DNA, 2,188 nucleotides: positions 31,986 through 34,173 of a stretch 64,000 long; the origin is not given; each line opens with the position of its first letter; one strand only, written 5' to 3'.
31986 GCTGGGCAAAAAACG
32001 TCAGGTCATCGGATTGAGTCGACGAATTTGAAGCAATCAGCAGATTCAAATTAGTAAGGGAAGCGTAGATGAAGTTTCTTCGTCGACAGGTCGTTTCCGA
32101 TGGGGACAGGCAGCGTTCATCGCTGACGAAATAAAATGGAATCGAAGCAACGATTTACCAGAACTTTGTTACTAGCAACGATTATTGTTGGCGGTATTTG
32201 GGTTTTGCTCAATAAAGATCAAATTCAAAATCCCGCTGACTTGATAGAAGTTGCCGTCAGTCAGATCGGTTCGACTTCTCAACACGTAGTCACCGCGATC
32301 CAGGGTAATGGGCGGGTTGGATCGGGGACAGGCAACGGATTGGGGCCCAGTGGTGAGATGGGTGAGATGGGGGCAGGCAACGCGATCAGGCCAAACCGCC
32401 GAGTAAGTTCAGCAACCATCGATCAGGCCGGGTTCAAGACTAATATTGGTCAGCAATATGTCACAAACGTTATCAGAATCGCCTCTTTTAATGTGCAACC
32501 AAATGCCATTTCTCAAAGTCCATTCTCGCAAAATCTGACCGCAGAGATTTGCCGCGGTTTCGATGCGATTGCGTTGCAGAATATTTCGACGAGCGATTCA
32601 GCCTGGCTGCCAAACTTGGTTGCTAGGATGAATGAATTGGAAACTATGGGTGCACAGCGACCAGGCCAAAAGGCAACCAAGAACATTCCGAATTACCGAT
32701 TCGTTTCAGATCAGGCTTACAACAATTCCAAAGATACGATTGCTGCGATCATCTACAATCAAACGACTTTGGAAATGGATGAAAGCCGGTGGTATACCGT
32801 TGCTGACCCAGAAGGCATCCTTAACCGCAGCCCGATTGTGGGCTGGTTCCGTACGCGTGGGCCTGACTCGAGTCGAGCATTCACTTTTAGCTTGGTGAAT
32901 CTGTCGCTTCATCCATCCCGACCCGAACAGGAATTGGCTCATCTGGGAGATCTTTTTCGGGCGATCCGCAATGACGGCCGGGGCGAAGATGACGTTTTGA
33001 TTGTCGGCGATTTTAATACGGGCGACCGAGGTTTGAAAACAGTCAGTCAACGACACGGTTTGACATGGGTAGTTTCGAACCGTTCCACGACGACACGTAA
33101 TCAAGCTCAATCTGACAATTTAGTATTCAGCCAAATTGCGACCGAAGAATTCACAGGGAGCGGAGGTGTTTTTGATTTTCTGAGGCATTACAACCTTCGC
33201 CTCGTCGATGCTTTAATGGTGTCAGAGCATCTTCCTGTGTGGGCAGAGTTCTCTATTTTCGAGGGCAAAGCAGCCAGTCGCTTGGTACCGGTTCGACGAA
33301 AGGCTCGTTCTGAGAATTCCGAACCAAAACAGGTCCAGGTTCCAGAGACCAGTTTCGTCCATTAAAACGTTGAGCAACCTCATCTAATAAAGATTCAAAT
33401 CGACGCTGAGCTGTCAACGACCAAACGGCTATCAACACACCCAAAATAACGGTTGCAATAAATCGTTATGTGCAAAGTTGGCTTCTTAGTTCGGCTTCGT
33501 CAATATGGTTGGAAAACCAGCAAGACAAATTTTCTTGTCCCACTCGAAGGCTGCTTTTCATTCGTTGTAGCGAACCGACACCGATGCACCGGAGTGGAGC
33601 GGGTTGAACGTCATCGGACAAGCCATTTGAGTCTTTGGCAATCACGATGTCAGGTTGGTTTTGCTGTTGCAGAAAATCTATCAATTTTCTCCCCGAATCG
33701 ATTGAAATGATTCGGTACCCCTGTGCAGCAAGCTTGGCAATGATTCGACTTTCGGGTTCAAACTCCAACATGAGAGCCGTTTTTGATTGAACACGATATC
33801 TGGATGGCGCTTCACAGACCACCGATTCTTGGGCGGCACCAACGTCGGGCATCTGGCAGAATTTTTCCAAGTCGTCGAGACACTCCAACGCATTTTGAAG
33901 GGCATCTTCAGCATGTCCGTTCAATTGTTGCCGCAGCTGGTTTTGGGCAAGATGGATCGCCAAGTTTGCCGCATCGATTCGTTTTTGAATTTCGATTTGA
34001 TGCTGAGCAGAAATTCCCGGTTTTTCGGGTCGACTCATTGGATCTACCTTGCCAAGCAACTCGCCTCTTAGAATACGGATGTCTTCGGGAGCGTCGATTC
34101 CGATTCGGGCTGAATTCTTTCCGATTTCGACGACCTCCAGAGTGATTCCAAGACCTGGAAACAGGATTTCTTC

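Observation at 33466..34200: CsrA RNA-binding domain fused to a coiled linker and a receiver-like alpha/beta domain (244 aa instead of ~60-75)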

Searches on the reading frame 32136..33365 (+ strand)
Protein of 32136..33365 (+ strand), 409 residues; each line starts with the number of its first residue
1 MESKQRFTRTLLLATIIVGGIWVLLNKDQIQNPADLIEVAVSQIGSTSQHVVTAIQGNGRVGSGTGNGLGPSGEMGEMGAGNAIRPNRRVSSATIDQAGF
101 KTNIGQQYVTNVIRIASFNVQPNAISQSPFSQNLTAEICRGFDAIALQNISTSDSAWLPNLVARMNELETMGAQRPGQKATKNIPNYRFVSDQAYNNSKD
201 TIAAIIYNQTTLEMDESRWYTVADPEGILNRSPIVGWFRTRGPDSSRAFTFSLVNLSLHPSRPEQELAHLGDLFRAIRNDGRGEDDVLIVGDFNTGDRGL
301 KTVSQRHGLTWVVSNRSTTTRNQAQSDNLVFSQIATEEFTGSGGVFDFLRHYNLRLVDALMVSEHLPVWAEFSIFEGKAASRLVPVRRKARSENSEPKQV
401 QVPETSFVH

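Call 40: search_protein_families(library=pfam, proteins=[window:32136-33365:+], max_evalue=0.001)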
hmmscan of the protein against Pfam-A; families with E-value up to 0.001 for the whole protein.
window:32136-33365:+ (409 aa): 0 families

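Call 59: search_protein_families(library=pfam, proteins=[window:32136-33365:+], max_evalue=1)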
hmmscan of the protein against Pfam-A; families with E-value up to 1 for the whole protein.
window:32136-33365:+ (409 aa): 1 family
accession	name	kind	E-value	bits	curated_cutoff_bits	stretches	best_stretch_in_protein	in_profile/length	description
PF03372.29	Exo_endo_phos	-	0.0015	18.8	24.5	1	123-295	10-156/225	Endonuclease/Exonuclease/phosphatase family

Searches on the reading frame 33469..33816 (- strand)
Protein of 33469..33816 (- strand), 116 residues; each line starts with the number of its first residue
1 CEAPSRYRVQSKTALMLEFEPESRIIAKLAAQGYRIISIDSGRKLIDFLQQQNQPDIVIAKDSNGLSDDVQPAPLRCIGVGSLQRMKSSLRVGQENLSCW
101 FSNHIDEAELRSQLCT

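Call 42: predict_structure(alignment_id=A4)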
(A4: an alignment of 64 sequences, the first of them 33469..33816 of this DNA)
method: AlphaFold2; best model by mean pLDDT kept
length: 116 residues; sequences in the alignment: 64
mean_pLDDT: 73.3   pTM: 0.62
mean pLDDT of the five models: 73.3, 70.3, 67.0, 66.4, 65.8
residues with pLDDT >= 90: 7; 70-90: 71; 50-70: 22; < 50: 16
segments of 3 or more residues with pLDDT < 50: 1-4, 67-71, 74-78
pLDDT, mean of each block of 10 residues (from residue 1): 52 85 83 89 85 84 58 50 61 79 82 73
secondary structure, 60 per line:
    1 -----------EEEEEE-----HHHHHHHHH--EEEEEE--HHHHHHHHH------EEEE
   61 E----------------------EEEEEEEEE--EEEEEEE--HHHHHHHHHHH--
elements in order: E12-17 H23-31 E34-39 H42-50 E57-61 E84-92 E95-101 H104-114

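Call 46: fold_search(model_id=the predicted structure, library=pdb)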
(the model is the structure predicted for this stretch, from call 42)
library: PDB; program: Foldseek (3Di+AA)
matches with E <= 10: 1058; with E <= 0.001: 0
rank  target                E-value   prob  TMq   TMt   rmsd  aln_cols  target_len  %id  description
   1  4lub_B                7.5e-02  0.82  0.42  0.29   5.6        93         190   11  X-ray structure of prephenate dehydratase from Streptococcus mutans (released 2014-02-12)
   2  7lrh_C                8.5e-02  0.38  0.32  0.19  14.1       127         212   18  C-terminal domain of RibD from Brucella abortus (5-amino-6-ribosylamino-2,4(1H,3H)-pyrimidinedione 5'-phosphate reduct (released 2022-03-16)
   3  5ydo                  1.1e-01  0.60  0.31  0.19   5.4        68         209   16  Regulatory domain of HypT from Salmonella typhimurium (apo-form) (released 2018-11-28)
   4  5yer_A                1.5e-01  0.54  0.31  0.19   5.4        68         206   16  Regulatory domain of HypT from Salmonella typhimurium (Bromide ion-bound) (released 2018-11-28)
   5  2voz_B                1.6e-01  0.60  0.31  0.14   3.6        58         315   26  Apo FutA2 from Synechocystis PCC6803 (released 2008-03-25)
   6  8h58_A                1.6e-01  0.30  0.27  0.18   6.8        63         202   27  Crystal structure of YhaJ effector binding domain (released 2023-10-25)
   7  8h58_B                1.9e-01  0.28  0.27  0.18   6.2        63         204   27  Crystal structure of YhaJ effector binding domain (released 2023-10-25)
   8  8h58_F                1.9e-01  0.28  0.27  0.18   6.4        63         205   27  Crystal structure of YhaJ effector binding domain (released 2023-10-25)
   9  7aaj_B                2.0e-01  0.20  0.25  0.12   6.4        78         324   18  Human porphobilinogen deaminase in complex with cofactor (released 2021-02-17)
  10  7ccy_A                2.1e-01  0.51  0.28  0.12   4.6        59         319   17  Crystal structure of the 2-iodoporphobilinogen-bound holo form of human hydroxymethylbilane synthase (released 2021-03-17)
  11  7alz_A                2.4e-01  0.57  0.41  0.28   5.8        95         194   12  GqqA- a novel type of quorum quenching acylases (released 2021-08-04)
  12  2voz_A                2.8e-01  0.51  0.31  0.13   3.5        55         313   20  Apo FutA2 from Synechocystis PCC6803 (released 2008-03-25)
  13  1i69_A                2.8e-01  0.23  0.26  0.17   4.5        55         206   14  CRYSTAL STRUCTURE OF THE REDUCED FORM OF OXYR (released 2001-09-02)
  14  7qav_A                3.0e-01  0.57  0.31  0.20   3.8        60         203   15  Crystal structure of PqsR (MvfR) ligand-binding domain in complex with compound N-((2-(4-cyclopropylphenyl)thiazol-5-y (released 2022-11-30)
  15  7oyu                  3.2e-01  0.21  0.23  0.10   5.0        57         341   10  E.coli's putrescine receptor variant PotF/D (4JDF) with mutations E39D Y87S F88Y in complex with spermidine (released 2021-12-01)
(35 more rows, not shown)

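Call 76: search_solved_structures(query=A6, max_evalue=10, show_alignments=2)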
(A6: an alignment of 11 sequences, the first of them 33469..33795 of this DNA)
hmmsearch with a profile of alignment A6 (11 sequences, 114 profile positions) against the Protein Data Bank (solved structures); distinct sequences matched with E-value up to 10: 80 (the best 60 are shown).
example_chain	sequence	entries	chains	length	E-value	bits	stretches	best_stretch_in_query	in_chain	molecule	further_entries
3gt7_A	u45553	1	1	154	5.1e-06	29.6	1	7-61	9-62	Sensor protein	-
1m5t_A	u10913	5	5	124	7.2e-05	25.9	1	6-61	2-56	cell division response regulator DivK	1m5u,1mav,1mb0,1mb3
9xzo_A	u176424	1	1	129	0.00012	25.2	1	8-63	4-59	De novo protein M1X0B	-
3a0r_B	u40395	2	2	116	0.00018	24.6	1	7-106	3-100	Response regulator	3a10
2lci_A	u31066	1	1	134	0.00024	24.3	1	8-41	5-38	Protein OR36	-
2lrh_A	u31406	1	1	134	0.00024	24.2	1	6-41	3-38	De novo designed protein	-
3a0u_A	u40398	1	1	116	0.00027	24.1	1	7-105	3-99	Response regulator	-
2lr0_A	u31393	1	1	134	0.00084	22.5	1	8-41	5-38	P-loop ntpase fold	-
6azr_B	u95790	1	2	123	0.0016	21.6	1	5-61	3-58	Chemotaxis regulator-transmits chemoreceptor signals to flagelllar motor components CheY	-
1nxo_A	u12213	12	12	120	0.0016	21.6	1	7-61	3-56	DNA-binding response regulator | Response regulator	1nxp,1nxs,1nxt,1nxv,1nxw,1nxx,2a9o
4ja2_A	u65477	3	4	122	0.0018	21.4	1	5-61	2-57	Response regulator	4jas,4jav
3dge_C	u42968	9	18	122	0.0019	21.4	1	5-61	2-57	Response regulator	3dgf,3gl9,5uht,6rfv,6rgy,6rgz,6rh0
6rh1_C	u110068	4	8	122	0.0019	21.4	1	5-59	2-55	Response regulator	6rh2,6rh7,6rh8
6eb7_A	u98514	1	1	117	0.002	21.3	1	8-61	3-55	DNA-binding response regulator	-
9lbr_A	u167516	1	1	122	0.0023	21.1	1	5-60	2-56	Response regulator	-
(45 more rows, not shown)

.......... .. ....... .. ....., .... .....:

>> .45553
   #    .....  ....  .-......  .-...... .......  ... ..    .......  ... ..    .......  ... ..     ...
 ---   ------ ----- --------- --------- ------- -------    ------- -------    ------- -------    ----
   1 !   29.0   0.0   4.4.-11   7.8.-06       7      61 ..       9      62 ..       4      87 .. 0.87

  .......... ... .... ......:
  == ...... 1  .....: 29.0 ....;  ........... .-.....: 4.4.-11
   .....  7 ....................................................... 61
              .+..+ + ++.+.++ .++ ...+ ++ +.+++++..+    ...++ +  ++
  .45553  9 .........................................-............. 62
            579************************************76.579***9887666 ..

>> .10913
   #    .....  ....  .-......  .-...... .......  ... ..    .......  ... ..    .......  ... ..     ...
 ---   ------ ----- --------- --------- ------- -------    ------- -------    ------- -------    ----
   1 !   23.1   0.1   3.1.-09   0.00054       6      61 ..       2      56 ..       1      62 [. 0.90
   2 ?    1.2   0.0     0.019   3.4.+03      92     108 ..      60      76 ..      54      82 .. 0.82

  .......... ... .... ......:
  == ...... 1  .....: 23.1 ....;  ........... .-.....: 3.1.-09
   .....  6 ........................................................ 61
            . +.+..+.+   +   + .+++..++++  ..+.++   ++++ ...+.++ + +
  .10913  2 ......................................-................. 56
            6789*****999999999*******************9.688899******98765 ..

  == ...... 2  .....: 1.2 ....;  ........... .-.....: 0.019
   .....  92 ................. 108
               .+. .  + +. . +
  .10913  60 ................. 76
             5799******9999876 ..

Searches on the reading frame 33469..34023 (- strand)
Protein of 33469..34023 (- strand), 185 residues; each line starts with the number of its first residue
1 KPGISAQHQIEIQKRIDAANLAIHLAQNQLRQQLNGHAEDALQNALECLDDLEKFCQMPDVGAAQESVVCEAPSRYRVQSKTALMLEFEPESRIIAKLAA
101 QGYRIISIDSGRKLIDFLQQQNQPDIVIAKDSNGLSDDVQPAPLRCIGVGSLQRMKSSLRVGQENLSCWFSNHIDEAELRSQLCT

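Call 61: search_protein_representatives(protein=window:33469-34023:-)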
Query: 185 residues. Proteins with E-value up to 0.001 (for the whole library): 65; up to 1e-10: 25; up to 1e-30: 1. The best 65 are listed.
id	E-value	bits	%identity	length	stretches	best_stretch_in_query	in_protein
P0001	1.5e-115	399.5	100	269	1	1-185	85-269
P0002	1.1e-29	120.0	49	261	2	7-55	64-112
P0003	5.2e-28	114.5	47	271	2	66-183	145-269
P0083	1.4e-25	106.6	44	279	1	11-176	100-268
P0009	1.7e-25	106.4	44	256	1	9-179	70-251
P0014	2.2e-25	106.0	38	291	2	9-145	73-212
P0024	4.4e-22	95.2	38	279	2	11-147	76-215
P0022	5.0e-22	95.1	42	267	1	6-178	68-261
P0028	3.5e-21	92.3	42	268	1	7-174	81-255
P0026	1.1e-20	90.7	37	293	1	11-176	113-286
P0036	4.5e-18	82.2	39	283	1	10-136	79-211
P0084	2.8e-17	79.6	39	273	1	6-152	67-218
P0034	2.8e-17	79.6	37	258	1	11-185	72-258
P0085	6.0e-17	78.5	34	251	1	9-179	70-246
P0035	1.3e-16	77.5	36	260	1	8-179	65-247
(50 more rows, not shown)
